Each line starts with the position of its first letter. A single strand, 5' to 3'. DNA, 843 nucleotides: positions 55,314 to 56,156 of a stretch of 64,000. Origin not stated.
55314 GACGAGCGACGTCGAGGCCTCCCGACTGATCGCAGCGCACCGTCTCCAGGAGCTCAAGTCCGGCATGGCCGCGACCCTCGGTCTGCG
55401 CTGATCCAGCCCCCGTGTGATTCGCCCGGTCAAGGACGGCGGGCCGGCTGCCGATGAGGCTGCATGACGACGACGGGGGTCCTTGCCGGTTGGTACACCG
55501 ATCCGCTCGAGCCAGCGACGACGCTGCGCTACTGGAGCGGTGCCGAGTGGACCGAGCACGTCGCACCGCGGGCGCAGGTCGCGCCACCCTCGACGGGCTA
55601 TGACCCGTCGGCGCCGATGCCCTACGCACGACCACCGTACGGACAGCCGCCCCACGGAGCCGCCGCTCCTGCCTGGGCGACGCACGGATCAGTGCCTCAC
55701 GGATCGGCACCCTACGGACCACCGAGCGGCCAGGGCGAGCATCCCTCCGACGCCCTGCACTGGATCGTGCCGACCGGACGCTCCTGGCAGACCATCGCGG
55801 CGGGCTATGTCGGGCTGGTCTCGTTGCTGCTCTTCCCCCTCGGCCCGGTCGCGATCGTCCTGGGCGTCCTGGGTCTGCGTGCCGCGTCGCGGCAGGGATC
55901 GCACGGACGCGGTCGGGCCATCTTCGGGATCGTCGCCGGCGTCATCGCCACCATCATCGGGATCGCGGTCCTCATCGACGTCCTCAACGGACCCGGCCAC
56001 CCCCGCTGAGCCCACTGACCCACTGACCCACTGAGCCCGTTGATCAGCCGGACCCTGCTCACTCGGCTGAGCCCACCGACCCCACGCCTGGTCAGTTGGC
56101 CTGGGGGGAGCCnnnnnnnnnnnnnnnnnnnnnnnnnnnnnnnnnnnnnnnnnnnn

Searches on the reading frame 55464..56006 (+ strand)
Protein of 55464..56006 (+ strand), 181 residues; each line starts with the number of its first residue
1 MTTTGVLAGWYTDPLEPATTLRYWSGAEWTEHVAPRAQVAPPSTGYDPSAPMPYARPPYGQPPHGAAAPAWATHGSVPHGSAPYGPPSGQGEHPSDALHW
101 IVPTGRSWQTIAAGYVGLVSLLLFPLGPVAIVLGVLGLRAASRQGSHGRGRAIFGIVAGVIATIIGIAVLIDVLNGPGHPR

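Call 29: search_protein_families(library=pfam, max_evalue=0.001, proteins=[window:55464-56006:+])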
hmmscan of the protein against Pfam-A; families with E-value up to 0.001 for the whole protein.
seq(181 aa): 2 families
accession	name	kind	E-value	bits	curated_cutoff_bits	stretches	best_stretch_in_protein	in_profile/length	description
PF10708.14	DUF2510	-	2.5e-11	43.5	24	1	8-41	1-34/35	Protein of unknown function (DUF2510)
PF13828.11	DUF4190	-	6.7e-09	35.8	35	1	113-168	8-61/62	Domain of unknown function (DUF4190)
